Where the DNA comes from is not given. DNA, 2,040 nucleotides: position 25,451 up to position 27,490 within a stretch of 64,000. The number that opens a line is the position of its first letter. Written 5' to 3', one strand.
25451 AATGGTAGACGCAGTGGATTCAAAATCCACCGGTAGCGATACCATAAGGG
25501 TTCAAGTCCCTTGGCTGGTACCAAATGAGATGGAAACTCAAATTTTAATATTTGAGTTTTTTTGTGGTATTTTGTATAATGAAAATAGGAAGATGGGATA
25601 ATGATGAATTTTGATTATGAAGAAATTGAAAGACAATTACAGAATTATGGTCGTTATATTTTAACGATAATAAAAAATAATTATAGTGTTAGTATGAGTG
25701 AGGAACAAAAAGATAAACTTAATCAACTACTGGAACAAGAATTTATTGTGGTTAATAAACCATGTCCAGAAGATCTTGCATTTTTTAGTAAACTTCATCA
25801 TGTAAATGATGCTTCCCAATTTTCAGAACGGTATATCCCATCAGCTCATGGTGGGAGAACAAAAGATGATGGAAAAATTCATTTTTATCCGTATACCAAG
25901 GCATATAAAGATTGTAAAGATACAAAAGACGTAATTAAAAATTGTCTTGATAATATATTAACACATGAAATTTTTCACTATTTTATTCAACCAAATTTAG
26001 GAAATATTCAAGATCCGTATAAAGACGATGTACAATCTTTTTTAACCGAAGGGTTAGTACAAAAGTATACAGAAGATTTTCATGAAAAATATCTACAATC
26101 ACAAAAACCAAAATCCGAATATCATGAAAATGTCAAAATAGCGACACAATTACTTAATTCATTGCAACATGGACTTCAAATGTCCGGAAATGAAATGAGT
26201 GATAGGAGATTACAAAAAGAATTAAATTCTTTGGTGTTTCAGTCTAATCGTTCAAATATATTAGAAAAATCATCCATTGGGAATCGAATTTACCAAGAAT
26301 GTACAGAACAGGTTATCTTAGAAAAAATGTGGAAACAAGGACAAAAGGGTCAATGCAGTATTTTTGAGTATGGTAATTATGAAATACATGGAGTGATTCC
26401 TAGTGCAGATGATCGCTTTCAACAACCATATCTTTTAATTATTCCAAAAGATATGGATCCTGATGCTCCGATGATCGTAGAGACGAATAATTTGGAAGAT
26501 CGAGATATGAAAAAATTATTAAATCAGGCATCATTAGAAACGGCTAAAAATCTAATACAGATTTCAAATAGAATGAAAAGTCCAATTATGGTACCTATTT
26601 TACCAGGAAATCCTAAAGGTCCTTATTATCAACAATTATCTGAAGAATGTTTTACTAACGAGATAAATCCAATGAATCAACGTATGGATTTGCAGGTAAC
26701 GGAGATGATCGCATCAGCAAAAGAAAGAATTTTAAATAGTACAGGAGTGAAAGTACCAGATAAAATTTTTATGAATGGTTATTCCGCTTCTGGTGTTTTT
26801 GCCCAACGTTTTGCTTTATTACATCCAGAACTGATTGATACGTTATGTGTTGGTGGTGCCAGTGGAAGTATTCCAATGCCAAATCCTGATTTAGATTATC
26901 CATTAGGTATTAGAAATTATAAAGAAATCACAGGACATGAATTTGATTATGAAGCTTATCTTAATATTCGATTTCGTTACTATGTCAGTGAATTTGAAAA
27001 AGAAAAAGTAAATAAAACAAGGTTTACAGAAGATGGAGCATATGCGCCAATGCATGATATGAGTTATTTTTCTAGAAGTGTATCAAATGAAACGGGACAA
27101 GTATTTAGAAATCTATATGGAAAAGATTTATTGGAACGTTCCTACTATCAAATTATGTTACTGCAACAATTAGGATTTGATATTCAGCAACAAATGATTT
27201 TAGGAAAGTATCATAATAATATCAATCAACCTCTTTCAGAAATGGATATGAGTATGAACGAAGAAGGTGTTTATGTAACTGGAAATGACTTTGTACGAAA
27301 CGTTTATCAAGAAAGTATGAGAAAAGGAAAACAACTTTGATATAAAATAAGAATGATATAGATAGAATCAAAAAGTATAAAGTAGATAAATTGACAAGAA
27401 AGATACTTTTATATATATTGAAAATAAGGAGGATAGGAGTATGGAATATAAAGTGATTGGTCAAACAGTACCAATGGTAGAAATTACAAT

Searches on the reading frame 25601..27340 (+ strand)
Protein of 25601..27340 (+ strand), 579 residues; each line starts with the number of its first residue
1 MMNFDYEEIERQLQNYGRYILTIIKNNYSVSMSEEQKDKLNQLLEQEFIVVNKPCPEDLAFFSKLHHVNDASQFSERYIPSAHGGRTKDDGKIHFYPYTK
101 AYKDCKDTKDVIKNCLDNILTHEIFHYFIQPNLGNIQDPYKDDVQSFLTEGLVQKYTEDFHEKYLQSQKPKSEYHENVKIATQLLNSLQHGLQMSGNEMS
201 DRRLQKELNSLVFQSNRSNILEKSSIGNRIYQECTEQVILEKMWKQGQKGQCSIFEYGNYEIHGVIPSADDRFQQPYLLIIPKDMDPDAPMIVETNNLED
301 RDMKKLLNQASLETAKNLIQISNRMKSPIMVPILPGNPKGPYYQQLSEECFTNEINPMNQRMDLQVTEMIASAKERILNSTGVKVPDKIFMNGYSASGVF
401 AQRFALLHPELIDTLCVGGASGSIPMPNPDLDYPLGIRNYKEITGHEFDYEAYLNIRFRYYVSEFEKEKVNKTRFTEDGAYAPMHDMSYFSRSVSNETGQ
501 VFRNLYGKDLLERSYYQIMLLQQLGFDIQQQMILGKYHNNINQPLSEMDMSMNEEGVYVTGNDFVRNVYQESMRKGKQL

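Call 3: search_protein_families(library=pfam, proteins=[window:25601-27340:+], max_evalue=1)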
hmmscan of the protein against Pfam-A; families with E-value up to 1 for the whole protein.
window:25601-27340:+ (579 aa): 0 families

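Call 4: search_protein_families(library=padloc, proteins=[window:25601-27340:+], max_evalue=1)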
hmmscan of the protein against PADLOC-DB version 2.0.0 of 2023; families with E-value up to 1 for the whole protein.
window:25601-27340:+ (579 aa): 0 families

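Call 6: search_protein_families(library=ncbifam, proteins=[window:25601-27340:+], max_evalue=1)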
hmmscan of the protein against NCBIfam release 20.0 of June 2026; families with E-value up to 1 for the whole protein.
window:25601-27340:+ (579 aa): 2 families
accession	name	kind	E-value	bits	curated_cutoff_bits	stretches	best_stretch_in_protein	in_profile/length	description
TIGR01738.1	bioH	equivalog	0.088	12.4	206.95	1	376-437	54-112/245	pimeloyl-ACP methyl ester esterase BioH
NF007674.0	PRK10349.1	equivalog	0.19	11.3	449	1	383-419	70-106/256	pimeloyl-ACP methyl ester esterase BioH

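Call 7: search_protein_families(library=phrogs, proteins=[window:25601-27340:+], max_evalue=1)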
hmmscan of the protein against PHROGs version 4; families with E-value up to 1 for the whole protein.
window:25601-27340:+ (579 aa): 2 families
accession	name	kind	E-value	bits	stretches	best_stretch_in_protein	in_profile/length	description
phrog_30145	-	unknown function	0.15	13.5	0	85-116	32-63/87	-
phrog_18135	-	unknown function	0.17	13.2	1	154-182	39-65/73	-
